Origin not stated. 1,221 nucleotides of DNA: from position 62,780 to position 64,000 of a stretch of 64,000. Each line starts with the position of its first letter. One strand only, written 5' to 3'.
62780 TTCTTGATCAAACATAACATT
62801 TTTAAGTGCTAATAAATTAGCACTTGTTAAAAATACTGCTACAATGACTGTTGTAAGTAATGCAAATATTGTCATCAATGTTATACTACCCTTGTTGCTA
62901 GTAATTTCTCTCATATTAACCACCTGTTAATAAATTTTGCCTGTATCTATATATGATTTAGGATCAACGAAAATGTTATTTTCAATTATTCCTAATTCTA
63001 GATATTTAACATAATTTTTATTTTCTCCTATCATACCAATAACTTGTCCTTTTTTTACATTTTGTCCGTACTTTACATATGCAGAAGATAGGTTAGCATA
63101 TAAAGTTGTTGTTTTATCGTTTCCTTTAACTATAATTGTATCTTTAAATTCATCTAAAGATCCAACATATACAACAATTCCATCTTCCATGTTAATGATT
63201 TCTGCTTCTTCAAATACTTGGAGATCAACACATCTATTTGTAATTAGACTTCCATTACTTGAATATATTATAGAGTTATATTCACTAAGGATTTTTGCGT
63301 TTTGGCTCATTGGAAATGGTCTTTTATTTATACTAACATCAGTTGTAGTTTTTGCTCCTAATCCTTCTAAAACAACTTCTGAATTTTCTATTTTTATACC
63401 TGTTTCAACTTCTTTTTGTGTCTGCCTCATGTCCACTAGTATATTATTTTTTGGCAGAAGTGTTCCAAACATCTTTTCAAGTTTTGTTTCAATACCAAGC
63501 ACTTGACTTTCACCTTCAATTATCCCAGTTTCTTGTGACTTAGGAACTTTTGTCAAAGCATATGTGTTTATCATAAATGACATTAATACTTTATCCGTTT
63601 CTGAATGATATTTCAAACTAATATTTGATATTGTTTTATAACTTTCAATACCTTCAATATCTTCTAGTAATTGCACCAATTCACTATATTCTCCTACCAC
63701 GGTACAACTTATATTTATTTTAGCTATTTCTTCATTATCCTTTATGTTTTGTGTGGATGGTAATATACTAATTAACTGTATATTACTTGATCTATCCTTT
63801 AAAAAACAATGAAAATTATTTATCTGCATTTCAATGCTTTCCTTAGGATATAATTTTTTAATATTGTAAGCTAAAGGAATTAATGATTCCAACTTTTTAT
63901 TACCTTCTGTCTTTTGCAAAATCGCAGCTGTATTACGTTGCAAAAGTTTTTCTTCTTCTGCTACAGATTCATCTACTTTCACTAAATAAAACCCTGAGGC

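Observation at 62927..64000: PilO-like domain fused to a catalytically dead LytM domain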

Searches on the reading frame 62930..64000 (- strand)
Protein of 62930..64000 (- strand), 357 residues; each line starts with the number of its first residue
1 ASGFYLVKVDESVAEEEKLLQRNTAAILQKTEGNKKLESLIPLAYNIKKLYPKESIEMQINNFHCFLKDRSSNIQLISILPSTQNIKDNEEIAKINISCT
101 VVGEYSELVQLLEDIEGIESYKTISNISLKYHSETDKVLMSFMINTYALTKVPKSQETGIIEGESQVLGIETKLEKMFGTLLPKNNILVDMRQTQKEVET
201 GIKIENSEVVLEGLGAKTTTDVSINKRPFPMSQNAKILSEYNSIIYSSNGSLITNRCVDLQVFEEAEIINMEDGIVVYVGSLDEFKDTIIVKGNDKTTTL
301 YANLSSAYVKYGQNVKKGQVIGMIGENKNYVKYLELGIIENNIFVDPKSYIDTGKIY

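Call 5: search_protein_families(library=pfam, proteins=[window:62930-64000:-], max_evalue=1)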
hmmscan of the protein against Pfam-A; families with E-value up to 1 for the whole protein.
window:62930-64000:- (357 aa): 4 families
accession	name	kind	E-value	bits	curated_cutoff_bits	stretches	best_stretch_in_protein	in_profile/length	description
PF01551.29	Peptidase_M23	-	2.1e-16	60.3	28.7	1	256-347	4-96/96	Peptidase family M23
PF04350.18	PilO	-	0.0042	17.7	22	1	84-148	76-142/145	Pilus assembly protein, PilO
PF13533.13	Biotin_lipoyl_2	-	0.1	13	29.8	1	308-321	15-28/32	Biotin-lipoyl like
PF10741.14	T2SSM_b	-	0.14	12.5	21.7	1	86-130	42-86/111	Type II secretion system (T2SS), protein M subtype b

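Call 6: search_protein_families(library=ncbifam, proteins=[window:62930-64000:-], max_evalue=1)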
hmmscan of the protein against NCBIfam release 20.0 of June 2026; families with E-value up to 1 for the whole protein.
window:62930-64000:- (357 aa): 15 families
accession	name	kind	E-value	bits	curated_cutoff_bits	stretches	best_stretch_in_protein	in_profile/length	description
NF047755.1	LIC_10271_M23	exception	1.3e-10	41.4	180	1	215-329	83-191/207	LIC_10271 family cell wall hydrolase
NF040883.1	amid_act_ActS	equivalog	1e-07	31.5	375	1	243-351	124-233/242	amidase activator ActS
NF041208.1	celldiv_DipM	equivalog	1.6e-07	30.9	740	1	254-352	318-418/419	cell division endopeptidase DipM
NF050804.1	CellDivDipMCaul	equivalog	4e-07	29.2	900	1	249-326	522-600/634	cell division endopeptidase DipM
NF008652.0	PRK11649.1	equivalog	1.8e-06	26.9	341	1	229-326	286-384/439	murein DD-endopeptidase MepM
NF047657.1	CellWlHdaseLepto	equivalog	7.3e-06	25.6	400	1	180-330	62-203/221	hypothetical protein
NF053825.1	PdgNdpepShyA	equivalog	1.4e-05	24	700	1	229-326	269-367/425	peptidoglycan DD-endopeptidase ShyA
NF008123.1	PRK10871.1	equivalog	1.5e-05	24.6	311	1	249-327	259-338/365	murein hydrolase activator NlpD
NF053738.1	S2SprSpoIIQBc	equivalog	4.7e-05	23.1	250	1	255-352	122-224/232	stage II sporulation protein SpoIIQ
NF052530.1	Heli_ShapePgp3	exception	5.6e-05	22.4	300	1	183-352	96-265/270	peptidoglycan metallopeptidase Pgp3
NF052529.1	PG_M23_Pgp6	exception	8.7e-05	21.3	600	1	171-353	247-434/452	peptidoglycan metallopeptidase Pgp6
NF053824.1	PdgNdpepShyC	equivalog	9.9e-05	21.4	700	1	256-326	297-367/429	peptidoglycan DD-endopeptidase ShyC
NF052336.1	PdgHdaseHSB100310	equivalog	0.0013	18.1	500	1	228-338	34-141/316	peptidoglycan hydrolase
NF008644.1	PRK11637.1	equivalog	0.0034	16.4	270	1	261-327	292-358/385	murein hydrolase activator EnvC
NF040576.1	T2SS_GspM_XpsM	equivalog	0.14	11.8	60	1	63-117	84-138/180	type II secretion system protein GspM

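Call 7: search_solved_structures(query=window:62930-64000:-, max_evalue=1, show_alignments=4)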
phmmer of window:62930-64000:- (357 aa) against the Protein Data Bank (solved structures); distinct sequences matched with E-value up to 1: 21.
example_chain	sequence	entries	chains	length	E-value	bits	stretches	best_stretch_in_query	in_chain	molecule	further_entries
7qrl_C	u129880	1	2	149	8.5e-06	28.6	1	254-326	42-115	DipM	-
7qrl_A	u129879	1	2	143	9.1e-06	28.5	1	255-326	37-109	DipM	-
3jc8_Oa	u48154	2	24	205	0.003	20.2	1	69-147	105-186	PilO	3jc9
4rny_A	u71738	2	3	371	0.0045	19.6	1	270-355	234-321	Conserved hypothetical secreted protein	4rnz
6jmx_A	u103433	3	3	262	0.014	18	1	294-352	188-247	Peptidase M23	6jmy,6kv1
9gy1_A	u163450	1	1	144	0.023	17.3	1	267-326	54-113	Peptidase, M23 family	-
6jn0_A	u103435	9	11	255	0.023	17.3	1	297-352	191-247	Peptidase M23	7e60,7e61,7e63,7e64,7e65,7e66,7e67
6jn1_A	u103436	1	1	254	0.024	17.2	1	297-352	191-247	Peptidase M23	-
6jn7_A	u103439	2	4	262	0.032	16.8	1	297-352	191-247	Peptidase M23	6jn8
9k2v_E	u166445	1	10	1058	0.033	16.8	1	288-329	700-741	Internal protein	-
6jmz_A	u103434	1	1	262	0.045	16.3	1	294-352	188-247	Peptidase M23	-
3slu_A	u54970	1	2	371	0.048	16.2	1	271-327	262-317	M23 peptidase domain protein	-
6muk_A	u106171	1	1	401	0.054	16.1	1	271-327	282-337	Peptidase M23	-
3uz0_B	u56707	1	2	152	0.07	15.7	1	266-328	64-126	Stage II sporulation protein Q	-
6ue4_A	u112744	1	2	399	0.15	14.6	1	270-327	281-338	ShyA endopeptidase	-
5j1l_A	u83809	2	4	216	0.79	12.2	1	298-326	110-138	ToxR-activated gene (TagE)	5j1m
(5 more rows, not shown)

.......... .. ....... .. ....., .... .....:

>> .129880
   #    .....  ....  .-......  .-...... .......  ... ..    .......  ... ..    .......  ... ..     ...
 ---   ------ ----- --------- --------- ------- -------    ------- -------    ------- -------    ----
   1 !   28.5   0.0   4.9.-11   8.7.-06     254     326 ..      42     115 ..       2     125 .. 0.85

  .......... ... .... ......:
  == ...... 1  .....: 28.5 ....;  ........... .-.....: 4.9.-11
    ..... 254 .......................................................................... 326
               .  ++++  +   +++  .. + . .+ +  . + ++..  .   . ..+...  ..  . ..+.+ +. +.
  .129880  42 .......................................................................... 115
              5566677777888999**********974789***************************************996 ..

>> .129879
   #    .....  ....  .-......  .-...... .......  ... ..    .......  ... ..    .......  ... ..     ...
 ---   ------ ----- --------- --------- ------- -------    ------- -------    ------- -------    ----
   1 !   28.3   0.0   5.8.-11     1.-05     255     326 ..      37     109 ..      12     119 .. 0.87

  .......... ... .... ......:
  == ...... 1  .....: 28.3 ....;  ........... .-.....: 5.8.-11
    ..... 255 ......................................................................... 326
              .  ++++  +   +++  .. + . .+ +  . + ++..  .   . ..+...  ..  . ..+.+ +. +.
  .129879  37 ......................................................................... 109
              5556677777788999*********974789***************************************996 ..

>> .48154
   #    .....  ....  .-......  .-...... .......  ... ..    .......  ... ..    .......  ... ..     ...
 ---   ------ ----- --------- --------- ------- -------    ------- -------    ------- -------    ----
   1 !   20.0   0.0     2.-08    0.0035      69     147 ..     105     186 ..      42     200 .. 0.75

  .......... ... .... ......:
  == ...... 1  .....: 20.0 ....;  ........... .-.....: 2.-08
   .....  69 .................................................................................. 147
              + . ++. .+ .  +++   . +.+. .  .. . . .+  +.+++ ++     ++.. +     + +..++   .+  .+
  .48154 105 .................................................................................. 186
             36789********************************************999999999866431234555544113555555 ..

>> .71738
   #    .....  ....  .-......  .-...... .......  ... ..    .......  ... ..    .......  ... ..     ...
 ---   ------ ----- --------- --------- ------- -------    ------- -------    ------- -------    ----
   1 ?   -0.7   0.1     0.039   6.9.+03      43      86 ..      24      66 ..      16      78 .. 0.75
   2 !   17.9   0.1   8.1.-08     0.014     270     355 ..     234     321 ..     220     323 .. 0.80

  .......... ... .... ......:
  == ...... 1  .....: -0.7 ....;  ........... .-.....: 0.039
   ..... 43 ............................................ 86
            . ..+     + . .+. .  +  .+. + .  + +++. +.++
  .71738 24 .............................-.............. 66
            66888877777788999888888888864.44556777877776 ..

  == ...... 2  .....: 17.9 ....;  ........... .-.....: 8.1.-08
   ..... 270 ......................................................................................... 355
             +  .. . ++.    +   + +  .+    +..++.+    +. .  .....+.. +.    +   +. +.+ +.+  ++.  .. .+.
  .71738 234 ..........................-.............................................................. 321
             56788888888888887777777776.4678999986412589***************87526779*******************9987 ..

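Call 8: find_homologous_proteins(query=window:62930-64000:-)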
Query window:62930-64000:- (357 aa): 3 proteins with E <= 0.001 among 5248 candidates.
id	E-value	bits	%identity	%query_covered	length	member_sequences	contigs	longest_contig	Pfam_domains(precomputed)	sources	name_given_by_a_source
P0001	3.0e-222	755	100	100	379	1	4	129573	PF01551.30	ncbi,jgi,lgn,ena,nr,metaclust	ncbi:MAG TPA: hypothetical protein DEP72_02100 [Clostridiales bacterium]|nr:MAG: hypothetical protei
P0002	6.5e-5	41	32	28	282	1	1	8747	PF01551.30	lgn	-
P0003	7.8e-5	40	32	28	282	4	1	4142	PF01551.30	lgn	-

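Call 10: find_encoding_contigs(protein=P0001, flank=10000, max_places=6)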
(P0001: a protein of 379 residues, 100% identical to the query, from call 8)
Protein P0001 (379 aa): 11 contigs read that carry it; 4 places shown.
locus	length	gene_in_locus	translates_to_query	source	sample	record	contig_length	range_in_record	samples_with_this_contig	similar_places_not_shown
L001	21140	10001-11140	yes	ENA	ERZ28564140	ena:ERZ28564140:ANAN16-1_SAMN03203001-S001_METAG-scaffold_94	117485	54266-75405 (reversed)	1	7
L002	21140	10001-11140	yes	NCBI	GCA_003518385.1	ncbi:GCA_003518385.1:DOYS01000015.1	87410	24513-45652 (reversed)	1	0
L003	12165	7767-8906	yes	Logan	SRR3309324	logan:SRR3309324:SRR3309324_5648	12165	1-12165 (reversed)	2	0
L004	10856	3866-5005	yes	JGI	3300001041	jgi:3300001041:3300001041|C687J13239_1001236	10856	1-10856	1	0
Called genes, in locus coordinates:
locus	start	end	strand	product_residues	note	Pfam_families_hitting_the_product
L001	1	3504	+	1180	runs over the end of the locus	PF00580:UvrD-helicase, PF01443:Viral_helicase1 (faint), PF13245:AAA_19, PF13361:UvrD_C, PF13538:UvrD_C_2 (faint), PF12705:PDDEXK_1 (weak)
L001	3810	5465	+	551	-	PF00437:T2SSE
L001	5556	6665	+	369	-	PF00482:T2SSF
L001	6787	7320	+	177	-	PF07963:N_methyl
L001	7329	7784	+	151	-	PF07963:N_methyl (weak)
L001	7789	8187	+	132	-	-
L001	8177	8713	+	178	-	PF07963:N_methyl (weak)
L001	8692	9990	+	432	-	PF05137:PilN (weak)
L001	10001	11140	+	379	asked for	PF01551:Peptidase_M23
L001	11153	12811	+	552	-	-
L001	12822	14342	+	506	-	PF00395:SLH (faint)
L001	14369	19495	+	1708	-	PF13540:RCC1_2 (faint), PF25390:WD40_RLD, PF00415:RCC1 (weak), PF25390:WD40_RLD, PF00415:RCC1 (weak)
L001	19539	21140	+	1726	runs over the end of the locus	PF25390:WD40_RLD, PF00415:RCC1 (weak), PF25390:WD40_RLD, PF13540:RCC1_2 (weak)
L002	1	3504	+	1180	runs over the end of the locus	PF00580:UvrD-helicase, PF01443:Viral_helicase1 (faint), PF13245:AAA_19, PF13361:UvrD_C, PF13538:UvrD_C_2 (faint), PF12705:PDDEXK_1 (weak)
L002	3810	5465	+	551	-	PF00437:T2SSE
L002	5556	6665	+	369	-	PF00482:T2SSF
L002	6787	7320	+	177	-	PF07963:N_methyl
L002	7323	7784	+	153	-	PF07963:N_methyl (weak)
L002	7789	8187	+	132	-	-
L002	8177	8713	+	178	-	PF07963:N_methyl (weak)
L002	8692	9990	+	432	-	PF05137:PilN (weak)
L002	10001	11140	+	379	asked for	PF01551:Peptidase_M23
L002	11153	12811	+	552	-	-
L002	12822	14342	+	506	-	PF00395:SLH (faint)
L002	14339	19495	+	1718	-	PF13540:RCC1_2 (faint), PF25390:WD40_RLD, PF00415:RCC1 (weak), PF25390:WD40_RLD, PF00415:RCC1 (weak)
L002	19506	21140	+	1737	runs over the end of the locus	PF25390:WD40_RLD, PF00415:RCC1 (weak), PF25390:WD40_RLD, PF13540:RCC1_2 (weak)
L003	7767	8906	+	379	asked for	PF01551:Peptidase_M23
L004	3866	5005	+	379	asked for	PF01551:Peptidase_M23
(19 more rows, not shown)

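Call 13: search_protein_families(library=pfam, proteins=[P0001, L002:8692-9987:+, L002:8177-8710:+, L002:7789-8184:+, L002:7323-7781:+, L002:6787-7317:+, L002:5556-6662:+, L002:3810-5462:+], max_evalue=0.1)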
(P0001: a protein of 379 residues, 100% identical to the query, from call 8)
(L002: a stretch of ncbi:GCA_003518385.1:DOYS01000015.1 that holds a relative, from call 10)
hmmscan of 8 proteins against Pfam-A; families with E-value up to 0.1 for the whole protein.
P0001 (379 aa): 2 families
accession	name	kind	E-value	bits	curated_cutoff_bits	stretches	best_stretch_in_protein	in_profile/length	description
PF01551.29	Peptidase_M23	-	2.3e-16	60.2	28.7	1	278-369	4-96/96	Peptidase family M23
PF04350.18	PilO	-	0.0047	17.5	22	1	106-170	76-142/145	Pilus assembly protein, PilO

L002:8692-9987:+ (432 aa): 2 families
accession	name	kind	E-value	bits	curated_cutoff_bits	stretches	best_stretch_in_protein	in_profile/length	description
PF05137.18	PilN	-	6.1e-07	29.8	22.8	1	358-429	3-76/78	Fimbrial assembly protein (PilN)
PF12550.13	GCR1_C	-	0.0069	17.1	23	1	87-146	13-72/80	Transcriptional activator of glycolytic enzymes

L002:8177-8710:+ (178 aa): 2 families
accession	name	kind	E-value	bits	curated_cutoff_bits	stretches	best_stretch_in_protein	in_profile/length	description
PF07963.17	N_methyl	-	3.9e-06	26.6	21.2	1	3-28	2-27/27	Prokaryotic N-terminal methylation motif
PF15980.10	ComGF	-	0.05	14.3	27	1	105-151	47-92/100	Putative Competence protein ComGF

L002:7789-8184:+ (132 aa): 2 families
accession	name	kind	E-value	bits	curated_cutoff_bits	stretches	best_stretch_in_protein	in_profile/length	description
PF12698.13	ABC2_membrane_3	-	0.013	15.1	31.6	1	3-112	5-112/347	ABC-2 family transporter protein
PF03979.19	Sigma70_r1_1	-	0.075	13.4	22.5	0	42-71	33-62/81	Sigma-70 factor, region 1.1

L002:7323-7781:+ (153 aa): 5 families
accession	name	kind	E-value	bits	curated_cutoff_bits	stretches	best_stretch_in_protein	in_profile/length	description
PF07963.17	N_methyl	-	1.7e-07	30.9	21.2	1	7-28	4-25/27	Prokaryotic N-terminal methylation motif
PF10717.14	ODV-E18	-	7.6e-05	23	28.1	1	12-53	29-69/87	Occlusion-derived virus envelope protein ODV-E18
PF12072.13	RNase_Y_N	-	0.0016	18.3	32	1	16-77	3-64/201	RNase Y N-terminal region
PF20201.3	DUF6563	-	0.0069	16.5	27.1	1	89-151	124-188/191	Family of unknown function (DUF6563)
PF11140.13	DUF2913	-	0.057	13.6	23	1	45-131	70-156/207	Protein of unknown function (DUF2913)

L002:6787-7317:+ (177 aa): 1 family
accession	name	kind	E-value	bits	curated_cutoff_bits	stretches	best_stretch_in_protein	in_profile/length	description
PF07963.17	N_methyl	-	1.6e-08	34.2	21.2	1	6-29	3-26/27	Prokaryotic N-terminal methylation motif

L002:5556-6662:+ (369 aa): 3 families
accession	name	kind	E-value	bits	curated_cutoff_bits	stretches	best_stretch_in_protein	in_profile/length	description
PF00482.28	T2SSF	-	2.1e-37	128.3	25.2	2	42-152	4-116/125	Type II secretion system (T2SS), protein F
PF20961.2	phiKZ_gp29PR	-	0.053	13.4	26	1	264-312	152-201/231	Bacteriophage phiKZ, gp29PR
PF13720.11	Acetyltransf_11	-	0.055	14.3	24.5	0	29-84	26-81/82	Udp N-acetylglucosamine O-acyltransferase; Domain 2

L002:3810-5462:+ (551 aa): 28 families (the best 25 are shown)
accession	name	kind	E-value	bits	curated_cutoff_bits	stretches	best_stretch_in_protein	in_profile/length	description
PF00437.27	T2SSE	-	3.1e-115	385.2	24.9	1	172-546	4-368/370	Type II/IV secretion system protein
PF20720.3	nSTAND3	-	3e-05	24.2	27.2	1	305-351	12-57/155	Novel STAND NTPase 3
PF05157.20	MshEN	-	6e-05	23.4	23.1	1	57-140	2-85/90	MshEN domain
PF13173.12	AAA_14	-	0.00013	22.4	27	1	312-415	3-99/129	AAA domain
PF13401.12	AAA_22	-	0.00021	22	27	1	310-348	4-33/130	AAA domain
PF25199.1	nSTAND_NTPase5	-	0.00048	20.4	34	1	304-349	34-80/145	Novel STAND NTPase 5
PF13191.12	AAA_16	-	0.0011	20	32.6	1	308-378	20-86/167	AAA ATPase domain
PF13245.12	AAA_19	-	0.0011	19.6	25.1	1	309-341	9-41/134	AAA domain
PF13476.12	AAA_23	-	0.0025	18.9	27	1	310-328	18-36/201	AAA domain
PF04851.21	ResIII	-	0.0027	18.1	22.5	1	305-344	17-58/164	Type III restriction enzyme, res subunit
PF02492.25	cobW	-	0.0029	17.7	20.7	1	314-348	3-36/180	CobW/HypB/UreG, nucleotide-binding domain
PF03266.21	NTPase_1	-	0.0034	17.7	23.9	1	314-343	2-31/168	NTPase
PF13604.12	AAA_30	-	0.0038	17.4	27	1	300-341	7-48/191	AAA domain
PF03215.21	Rad17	-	0.0068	16.8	23.8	1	302-366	35-97/186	Rad17 P-loop domain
PF12775.13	AAA_7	-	0.0091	16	25.8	1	306-345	28-67/181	P-loop containing dynein motor region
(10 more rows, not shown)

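Call 18: search_protein_representatives(protein=P0001)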
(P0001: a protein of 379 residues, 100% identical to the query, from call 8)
Query: 379 residues. Proteins with E-value up to 0.001 (for the whole library): 985; up to 1e-10: 11; up to 1e-30: 2. The best 150 are listed.
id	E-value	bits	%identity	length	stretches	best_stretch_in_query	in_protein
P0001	7.6e-235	794.7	100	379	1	1-379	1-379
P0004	4.2e-88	312.3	49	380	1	8-379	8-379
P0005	4.4e-15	72.2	35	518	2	280-371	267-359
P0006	1.8e-14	70.2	27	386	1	9-374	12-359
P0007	2.1e-14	70.0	28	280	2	244-349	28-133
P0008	2.2e-13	66.6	26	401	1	8-374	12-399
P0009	1.1e-12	64.3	38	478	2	280-374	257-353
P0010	1.7e-12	63.7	32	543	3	279-369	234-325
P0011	2.7e-12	63.0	31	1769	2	231-349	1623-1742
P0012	6.7e-12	61.8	27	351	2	280-375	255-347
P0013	1.6e-11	60.5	25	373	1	6-375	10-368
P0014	1.2e-10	57.6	27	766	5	283-347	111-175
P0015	7.2e-10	55.1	24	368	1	85-375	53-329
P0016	9.6e-10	54.7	28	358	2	280-373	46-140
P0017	2.3e-09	53.4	36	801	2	280-349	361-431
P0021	1.0e-08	51.3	28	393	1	174-373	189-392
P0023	2.4e-08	50.1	23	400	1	108-375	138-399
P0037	1.3e-07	47.6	24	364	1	10-374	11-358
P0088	2.9e-06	43.2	24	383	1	28-374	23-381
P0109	4.2e-06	42.7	25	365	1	3-348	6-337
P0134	6.5e-06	42.1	22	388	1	1-353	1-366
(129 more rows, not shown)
